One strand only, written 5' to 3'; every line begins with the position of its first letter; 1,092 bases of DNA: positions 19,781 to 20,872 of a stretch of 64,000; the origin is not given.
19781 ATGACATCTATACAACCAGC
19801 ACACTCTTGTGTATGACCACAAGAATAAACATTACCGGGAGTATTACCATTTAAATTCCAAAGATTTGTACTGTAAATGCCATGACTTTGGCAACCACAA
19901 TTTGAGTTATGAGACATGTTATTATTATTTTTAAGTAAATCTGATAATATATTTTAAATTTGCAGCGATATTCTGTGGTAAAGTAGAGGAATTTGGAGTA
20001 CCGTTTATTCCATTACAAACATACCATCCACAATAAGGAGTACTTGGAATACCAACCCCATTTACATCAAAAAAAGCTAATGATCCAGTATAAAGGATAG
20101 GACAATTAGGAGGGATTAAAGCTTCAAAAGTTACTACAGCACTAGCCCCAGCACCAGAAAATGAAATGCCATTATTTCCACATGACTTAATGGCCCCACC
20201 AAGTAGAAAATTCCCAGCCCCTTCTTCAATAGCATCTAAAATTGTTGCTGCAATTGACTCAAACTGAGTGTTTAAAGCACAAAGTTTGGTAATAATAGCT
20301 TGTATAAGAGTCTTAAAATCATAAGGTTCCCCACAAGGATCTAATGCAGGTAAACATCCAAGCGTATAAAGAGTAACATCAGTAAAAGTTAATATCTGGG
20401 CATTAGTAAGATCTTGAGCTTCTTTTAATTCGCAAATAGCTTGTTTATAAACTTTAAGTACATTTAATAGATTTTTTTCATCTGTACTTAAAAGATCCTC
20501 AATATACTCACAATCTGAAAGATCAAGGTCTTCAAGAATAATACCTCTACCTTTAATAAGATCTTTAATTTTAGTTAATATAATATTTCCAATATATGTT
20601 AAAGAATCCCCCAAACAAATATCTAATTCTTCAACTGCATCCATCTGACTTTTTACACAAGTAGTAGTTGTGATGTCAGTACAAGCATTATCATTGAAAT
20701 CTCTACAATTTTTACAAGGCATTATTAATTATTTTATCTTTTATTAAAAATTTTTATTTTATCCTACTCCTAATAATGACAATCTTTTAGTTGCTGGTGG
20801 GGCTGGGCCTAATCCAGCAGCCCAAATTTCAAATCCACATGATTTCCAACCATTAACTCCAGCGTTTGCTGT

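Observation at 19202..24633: Cluster of small proteins with extremely Cys-dense N-termini inside the tail/structural block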

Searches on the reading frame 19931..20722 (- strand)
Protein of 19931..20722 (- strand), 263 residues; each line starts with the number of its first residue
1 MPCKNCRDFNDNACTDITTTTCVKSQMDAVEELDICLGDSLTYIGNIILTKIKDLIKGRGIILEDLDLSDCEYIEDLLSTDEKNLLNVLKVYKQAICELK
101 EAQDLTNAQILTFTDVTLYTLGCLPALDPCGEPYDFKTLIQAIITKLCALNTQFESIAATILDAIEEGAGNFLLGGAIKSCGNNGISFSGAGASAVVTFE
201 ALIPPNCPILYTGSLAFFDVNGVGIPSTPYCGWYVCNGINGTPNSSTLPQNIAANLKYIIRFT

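Call 5: search_protein_families(library=phrogs, proteins=[window:19931-20722:-], max_evalue=0.01)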
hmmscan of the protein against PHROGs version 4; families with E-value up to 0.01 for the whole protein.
window:19931-20722:- (263 aa): 0 families

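Call 6: search_protein_families(library=pfam, proteins=[window:19931-20722:-], max_evalue=0.01)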
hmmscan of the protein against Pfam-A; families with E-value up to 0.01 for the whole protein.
window:19931-20722:- (263 aa): 0 families

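Call 12: find_related_loci(query=window:19931-20722:-, collection=viral_contigs, flank=10000)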
Query window:19931-20722:- (263 aa) in viral_contigs; peptide patterns used: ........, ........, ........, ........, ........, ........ (x = any residue, [..] = any of these).
6 stretches matched a pattern, but none encodes a relative of the query by tblastn (E <= 1e-3).

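Call 13: find_homologous_proteins(query=window:19931-20722:-, max_evalue=0.01)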
Query window:19931-20722:- (263 aa): 76 proteins with E <= 0.01 among 519 candidates.
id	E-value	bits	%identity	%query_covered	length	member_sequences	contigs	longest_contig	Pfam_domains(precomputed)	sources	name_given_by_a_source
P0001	1.1e-152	525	100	90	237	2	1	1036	-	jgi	jgi:hypothetical protein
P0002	9.9e-133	460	76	100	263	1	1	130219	-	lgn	-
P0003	4.1e-130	451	76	100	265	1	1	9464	-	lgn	-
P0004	4.4e-130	451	76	100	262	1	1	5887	-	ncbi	-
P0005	5.2e-130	451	74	100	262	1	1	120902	-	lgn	-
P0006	1.9e-129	449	74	100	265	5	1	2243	-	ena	-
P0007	1.0e-126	440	74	100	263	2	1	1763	-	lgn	-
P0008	1.4e-126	440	74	99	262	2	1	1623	-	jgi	jgi:hypothetical protein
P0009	1.8e-126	439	74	100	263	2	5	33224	-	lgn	-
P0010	5.1e-126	438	72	100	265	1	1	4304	-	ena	-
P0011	1.0e-125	437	73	100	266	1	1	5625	-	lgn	-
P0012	3.3e-125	435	72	100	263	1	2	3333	-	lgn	-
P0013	1.1e-124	433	73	100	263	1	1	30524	-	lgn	-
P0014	1.5e-124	433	71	100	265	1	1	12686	-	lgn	-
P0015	3.4e-124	432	74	99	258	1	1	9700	-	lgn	-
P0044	7.9e-109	381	67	100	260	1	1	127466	-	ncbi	-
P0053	1.2e-106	374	67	99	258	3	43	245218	-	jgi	jgi:hypothetical protein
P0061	3.7e-98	347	58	100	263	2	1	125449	-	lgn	-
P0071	5.4e-82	294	53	99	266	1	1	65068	-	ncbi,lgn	-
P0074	1.5e-76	276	48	100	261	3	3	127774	-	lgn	-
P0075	4.8e-76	274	50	98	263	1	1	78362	-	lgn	-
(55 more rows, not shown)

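Call 15: find_encoding_contigs(protein=P0074, flank=10000, max_places=2)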
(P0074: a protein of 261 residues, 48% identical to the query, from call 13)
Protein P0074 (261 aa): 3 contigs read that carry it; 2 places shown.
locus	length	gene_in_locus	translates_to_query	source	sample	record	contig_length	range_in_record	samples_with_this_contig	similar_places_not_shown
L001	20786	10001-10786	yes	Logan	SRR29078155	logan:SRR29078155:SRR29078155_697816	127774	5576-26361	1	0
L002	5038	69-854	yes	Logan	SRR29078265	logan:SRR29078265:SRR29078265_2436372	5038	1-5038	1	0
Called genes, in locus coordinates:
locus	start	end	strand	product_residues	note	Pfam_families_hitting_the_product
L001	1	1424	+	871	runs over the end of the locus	PF16510:P22_portal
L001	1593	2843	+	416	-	-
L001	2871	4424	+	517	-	PF23898:Crass_capsid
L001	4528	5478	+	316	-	-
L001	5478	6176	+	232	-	-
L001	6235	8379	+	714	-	-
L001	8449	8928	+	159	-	PF00959:Phage_lysozyme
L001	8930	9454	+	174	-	-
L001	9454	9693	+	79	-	-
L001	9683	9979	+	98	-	-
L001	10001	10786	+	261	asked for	-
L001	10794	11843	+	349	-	-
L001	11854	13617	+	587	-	-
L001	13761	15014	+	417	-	-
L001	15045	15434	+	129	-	-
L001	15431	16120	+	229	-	PF25702:CrAss_Ring_2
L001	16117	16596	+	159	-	-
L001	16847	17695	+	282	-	PF24228:CrAss_Ring_1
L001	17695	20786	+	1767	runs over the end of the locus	-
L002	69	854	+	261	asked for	-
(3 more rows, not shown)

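Call 17: find_encoding_contigs(protein=P0002, flank=10000, max_places=1)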
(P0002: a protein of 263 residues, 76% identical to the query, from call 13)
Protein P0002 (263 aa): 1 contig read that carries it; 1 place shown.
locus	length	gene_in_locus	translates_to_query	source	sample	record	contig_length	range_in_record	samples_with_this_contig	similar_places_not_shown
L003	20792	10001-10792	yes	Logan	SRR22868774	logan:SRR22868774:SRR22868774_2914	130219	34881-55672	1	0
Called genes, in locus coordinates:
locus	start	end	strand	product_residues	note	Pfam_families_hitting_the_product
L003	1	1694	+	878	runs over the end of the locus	-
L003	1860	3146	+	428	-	-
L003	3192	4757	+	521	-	PF23898:Crass_capsid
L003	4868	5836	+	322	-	-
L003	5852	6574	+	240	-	-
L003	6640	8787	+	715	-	-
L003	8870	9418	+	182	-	-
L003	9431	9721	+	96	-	-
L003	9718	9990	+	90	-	-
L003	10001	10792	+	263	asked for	-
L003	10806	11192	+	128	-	-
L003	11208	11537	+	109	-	-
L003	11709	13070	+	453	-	-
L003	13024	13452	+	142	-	-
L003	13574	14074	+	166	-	PF25702:CrAss_Ring_2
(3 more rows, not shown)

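Call 18: find_encoding_contigs(protein=P0044, flank=10000, max_places=1)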
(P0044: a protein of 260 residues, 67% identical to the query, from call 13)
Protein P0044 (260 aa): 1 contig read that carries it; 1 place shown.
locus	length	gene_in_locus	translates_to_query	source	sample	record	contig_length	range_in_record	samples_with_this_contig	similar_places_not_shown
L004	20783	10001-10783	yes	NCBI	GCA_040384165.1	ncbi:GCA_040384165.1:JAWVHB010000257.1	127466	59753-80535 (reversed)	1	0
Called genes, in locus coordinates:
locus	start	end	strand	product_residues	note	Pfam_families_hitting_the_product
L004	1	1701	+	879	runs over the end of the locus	-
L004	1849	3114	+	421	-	-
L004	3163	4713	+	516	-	PF23898:Crass_capsid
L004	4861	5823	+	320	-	-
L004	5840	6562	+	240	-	-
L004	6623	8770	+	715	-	-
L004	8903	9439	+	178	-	-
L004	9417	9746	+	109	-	-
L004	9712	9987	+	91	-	-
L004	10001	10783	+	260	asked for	-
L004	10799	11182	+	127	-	-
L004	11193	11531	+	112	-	-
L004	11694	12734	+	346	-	-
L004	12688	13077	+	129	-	PF23898:Crass_capsid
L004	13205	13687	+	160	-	PF25702:CrAss_Ring_2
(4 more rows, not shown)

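Call 19: find_encoding_contigs(protein=P0061, flank=10000, max_places=1)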
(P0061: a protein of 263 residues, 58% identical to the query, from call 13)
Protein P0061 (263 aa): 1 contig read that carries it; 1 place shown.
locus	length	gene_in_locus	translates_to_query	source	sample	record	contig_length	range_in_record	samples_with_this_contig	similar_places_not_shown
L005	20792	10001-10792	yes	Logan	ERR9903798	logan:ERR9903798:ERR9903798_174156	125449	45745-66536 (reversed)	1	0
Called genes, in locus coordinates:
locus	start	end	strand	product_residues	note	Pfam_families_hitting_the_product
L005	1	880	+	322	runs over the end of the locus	-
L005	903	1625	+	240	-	-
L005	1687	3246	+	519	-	-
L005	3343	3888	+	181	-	-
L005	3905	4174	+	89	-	-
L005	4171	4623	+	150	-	-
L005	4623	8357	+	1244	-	-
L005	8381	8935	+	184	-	-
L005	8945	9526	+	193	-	-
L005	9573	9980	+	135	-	-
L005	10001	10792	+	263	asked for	-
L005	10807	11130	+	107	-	-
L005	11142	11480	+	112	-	-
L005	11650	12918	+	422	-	-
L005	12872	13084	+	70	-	-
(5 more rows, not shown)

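Call 26: find_encoding_contigs(protein=P0053, flank=10000, max_places=3)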
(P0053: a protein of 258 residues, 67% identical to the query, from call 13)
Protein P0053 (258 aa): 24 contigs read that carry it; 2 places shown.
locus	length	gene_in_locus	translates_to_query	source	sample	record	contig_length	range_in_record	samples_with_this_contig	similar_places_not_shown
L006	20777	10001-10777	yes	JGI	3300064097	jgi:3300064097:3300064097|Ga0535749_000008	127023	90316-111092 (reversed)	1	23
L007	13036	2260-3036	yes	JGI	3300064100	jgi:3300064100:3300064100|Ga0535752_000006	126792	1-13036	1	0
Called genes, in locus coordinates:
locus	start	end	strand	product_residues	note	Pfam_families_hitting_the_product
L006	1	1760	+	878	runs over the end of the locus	PF16510:P22_portal (weak)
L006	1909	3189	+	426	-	-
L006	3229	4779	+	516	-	PF23898:Crass_capsid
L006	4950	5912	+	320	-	-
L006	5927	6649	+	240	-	PF25710:CrAss_Ring_3_4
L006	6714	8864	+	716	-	-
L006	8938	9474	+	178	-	-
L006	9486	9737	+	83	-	-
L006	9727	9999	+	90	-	-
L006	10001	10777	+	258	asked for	-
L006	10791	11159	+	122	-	-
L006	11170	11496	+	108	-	-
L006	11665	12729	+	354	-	-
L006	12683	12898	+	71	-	PF23898:Crass_capsid (weak)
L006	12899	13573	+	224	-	PF25702:CrAss_Ring_2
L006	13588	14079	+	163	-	-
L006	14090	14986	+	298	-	PF24228:CrAss_Ring_1 (weak)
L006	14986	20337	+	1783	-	-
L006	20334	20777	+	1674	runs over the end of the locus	-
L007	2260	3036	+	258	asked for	-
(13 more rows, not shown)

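Call 27: find_encoding_contigs(protein=P0071, flank=10000, max_places=2)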
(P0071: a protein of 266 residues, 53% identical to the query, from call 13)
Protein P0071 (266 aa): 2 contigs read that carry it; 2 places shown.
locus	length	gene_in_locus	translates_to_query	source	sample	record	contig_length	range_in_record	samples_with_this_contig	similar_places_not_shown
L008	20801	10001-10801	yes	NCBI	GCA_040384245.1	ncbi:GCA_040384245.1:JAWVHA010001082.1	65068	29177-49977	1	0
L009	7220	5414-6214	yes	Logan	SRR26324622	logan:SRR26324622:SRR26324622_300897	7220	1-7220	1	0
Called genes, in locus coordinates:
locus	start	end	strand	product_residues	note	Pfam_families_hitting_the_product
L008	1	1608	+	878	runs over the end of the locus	-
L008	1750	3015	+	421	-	-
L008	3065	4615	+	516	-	PF23898:Crass_capsid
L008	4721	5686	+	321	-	-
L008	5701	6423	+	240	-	-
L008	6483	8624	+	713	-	-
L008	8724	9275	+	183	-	-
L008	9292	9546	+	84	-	-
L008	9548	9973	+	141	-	-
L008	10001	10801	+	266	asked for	-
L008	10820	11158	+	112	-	-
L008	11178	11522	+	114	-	-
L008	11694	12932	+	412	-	-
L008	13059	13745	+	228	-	PF25702:CrAss_Ring_2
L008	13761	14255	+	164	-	-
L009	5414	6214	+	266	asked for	-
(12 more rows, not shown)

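Call 28: find_encoding_contigs(protein=P0075, flank=10000, max_places=2)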
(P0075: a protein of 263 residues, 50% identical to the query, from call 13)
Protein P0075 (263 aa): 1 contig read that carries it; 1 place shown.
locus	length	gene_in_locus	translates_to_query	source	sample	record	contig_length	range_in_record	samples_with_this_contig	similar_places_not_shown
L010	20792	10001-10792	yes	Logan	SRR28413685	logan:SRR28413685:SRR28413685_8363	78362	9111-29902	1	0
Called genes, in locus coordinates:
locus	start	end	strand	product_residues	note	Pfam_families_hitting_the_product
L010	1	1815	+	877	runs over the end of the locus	PF16510:P22_portal (weak)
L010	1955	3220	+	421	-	-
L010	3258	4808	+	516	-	PF23898:Crass_capsid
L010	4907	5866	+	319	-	-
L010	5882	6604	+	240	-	-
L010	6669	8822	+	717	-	-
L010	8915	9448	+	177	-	-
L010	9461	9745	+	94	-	-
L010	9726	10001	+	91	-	-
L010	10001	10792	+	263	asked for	-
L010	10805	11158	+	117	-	-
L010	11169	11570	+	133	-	-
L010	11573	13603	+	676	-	-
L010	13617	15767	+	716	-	-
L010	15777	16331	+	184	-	PF00041:fn3 (weak)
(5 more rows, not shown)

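Call 30: predict_structure(alignment_id=A1)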
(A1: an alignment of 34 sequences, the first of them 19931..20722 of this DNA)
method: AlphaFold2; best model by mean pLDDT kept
length: 263 residues; sequences in the alignment: 34
mean_pLDDT: 66.9   pTM: 0.34
mean pLDDT of the five models: 66.9, 66.2, 65.9, 65.7, 61.7
residues with pLDDT >= 90: 22; 70-90: 84; 50-70: 112; < 50: 45
segments of 3 or more residues with pLDDT < 50: 1-21, 60-71, 112-122
pLDDT, mean of each block of 10 residues (from residue 1): 42 41 59 63 68 57 44 57 60 62 58 45 52 57 59 62 81 82 81 86 79 89 88 90 87 86 79
secondary structure, 60 per line:
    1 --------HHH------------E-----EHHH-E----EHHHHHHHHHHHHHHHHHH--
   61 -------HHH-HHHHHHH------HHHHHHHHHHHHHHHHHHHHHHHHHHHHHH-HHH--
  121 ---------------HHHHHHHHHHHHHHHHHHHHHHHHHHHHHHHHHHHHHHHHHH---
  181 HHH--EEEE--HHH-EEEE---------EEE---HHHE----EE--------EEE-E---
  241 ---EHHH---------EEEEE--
elements in order: H41-58 H72-78 H85-114 H136-177 E186-189 E196-199 E209-211 E233-235 E257-261

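Call 33: fold_search(model_id=the predicted structure, library=pdb)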
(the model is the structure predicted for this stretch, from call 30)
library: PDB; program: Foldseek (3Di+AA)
matches with E <= 10: 6; with E <= 0.001: 0
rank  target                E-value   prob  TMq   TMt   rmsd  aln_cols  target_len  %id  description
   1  6ov6_B                1.4e+00  0.13  0.12  0.13   8.8        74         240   22  CRYSTALLOGRAPHIC STRUCTURE OF THE C24 PROTEIN FROM THE ANTARCTIC MICROORGANISM BIZIONIA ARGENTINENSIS (released 2020-08-05)
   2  8on5_A                1.6e+00  0.15  0.17  0.21   7.4       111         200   18  Structure of the tail fibre from an extracellular contractile injection system from Photorhabdus bacteria (released 2024-04-10)
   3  8on5_B                3.3e+00  0.10  0.17  0.21   7.2       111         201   18  Structure of the tail fibre from an extracellular contractile injection system from Photorhabdus bacteria (released 2024-04-10)
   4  7c4j_H                4.0e+00  0.04  0.13  0.14  21.7       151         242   17  Cryo-EM structure of the yeast Swi/Snf complex in a nucleosome free state (released 2020-07-15)
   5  9eui_F                5.2e+00  0.04  0.11  0.06  23.5        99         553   15  Cryo-EM structure of Staphylococcus aureus bacteriophage phi812 baseplate in the post-contraction state - complete (released 2025-04-09)
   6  8dtb_J                5.8e+00  0.02  0.11  0.07  21.9       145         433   15  Focus/local refined map in C1 of signal subtracted RyR1 particles in complex with ImperaCalcin (released 2023-05-31)

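Call 37: find_related_loci(query=A1, collection=genome_contigs, flank=10000)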
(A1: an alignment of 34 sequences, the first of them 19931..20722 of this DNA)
Query A1 (263 aa) in genome_contigs; peptide patterns used: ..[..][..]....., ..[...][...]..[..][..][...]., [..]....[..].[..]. (x = any residue, [..] = any of these).
62 stretches matched a pattern; 4 encode a relative of the query (tblastn E <= 1e-3); 4 distinct loci.
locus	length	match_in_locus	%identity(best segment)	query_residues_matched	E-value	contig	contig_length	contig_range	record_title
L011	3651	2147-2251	46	202-246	3e-6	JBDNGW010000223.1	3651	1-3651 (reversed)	MAG: Leeuwenhoekiella sp. isolate concoct.231.WLB k141_260771, whole genome shotgun sequence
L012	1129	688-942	31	150-244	4e-6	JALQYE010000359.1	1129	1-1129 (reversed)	MAG: Emticicia sp. isolate HJF.15 NODE_359_length_1129_cov_47.378327, whole genome shotgun sequence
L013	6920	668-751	50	213-244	8e-6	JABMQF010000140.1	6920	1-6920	MAG: Candidatus Woesearchaeota archaeon isolate bin.595 k141_7115654, whole genome shotgun sequence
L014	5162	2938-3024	45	212-244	3e-5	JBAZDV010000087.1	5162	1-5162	MAG: Candidatus Methanomethylophilaceae archaeon isolate SO_2017_LW3_108 NODE_59774_length_5162_cov_1.089573_LW162_2017,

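Call 38: find_related_loci(query=A1, collection=viral_contigs, flank=10000)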
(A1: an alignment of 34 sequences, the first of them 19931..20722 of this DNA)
Query A1 (263 aa) in viral_contigs; peptide patterns used: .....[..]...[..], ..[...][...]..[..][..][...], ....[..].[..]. (x = any residue, [..] = any of these).
136 stretches matched a pattern; 56 encode a relative of the query (tblastn E <= 1e-3); 56 distinct loci.
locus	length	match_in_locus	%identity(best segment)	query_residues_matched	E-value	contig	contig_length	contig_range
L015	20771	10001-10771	64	3-263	7e-110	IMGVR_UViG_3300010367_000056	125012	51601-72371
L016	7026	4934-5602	31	3-244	2e-22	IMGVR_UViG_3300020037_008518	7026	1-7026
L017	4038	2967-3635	31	3-244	1e-22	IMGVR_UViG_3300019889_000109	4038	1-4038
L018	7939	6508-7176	32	1-244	1e-21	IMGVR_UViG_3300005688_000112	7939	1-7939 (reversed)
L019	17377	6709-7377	32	1-244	1e-21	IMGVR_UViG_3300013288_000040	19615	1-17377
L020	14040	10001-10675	28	1-244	4e-20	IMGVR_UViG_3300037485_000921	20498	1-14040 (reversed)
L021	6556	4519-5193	30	1-244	4e-20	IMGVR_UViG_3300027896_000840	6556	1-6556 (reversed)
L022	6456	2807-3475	30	3-244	3e-19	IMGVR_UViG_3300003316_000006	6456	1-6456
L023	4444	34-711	29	1-244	2e-19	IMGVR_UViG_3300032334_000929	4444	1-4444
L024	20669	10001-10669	26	3-244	4e-19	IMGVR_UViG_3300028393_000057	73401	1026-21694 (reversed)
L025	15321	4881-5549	26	3-244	4e-19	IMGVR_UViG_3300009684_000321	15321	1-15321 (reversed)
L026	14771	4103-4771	26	3-244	4e-19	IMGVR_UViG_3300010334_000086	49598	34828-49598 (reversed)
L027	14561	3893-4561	26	3-244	4e-19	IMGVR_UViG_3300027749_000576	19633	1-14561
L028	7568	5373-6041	26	3-244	5e-19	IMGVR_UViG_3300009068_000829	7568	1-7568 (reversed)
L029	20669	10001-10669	33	1-244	1e-18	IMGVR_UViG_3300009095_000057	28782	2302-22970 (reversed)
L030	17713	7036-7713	30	1-244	1e-18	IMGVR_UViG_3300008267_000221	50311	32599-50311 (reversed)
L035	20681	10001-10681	28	1-244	5e-16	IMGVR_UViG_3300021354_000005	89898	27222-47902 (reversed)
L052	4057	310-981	25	1-244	3e-12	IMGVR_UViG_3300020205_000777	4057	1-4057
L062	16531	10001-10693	25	3-244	4e-10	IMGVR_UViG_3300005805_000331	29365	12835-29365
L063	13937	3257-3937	26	1-244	2e-9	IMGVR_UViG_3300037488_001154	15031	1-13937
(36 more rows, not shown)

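Call 43: search_dna_similar(query=L035:10001-11107:+, collection=phages, mode=protein, max_evalue=0.001, max_rows=25)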
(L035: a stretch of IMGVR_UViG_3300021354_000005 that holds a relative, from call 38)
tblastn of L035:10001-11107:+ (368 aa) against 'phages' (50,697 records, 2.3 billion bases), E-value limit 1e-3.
No match.
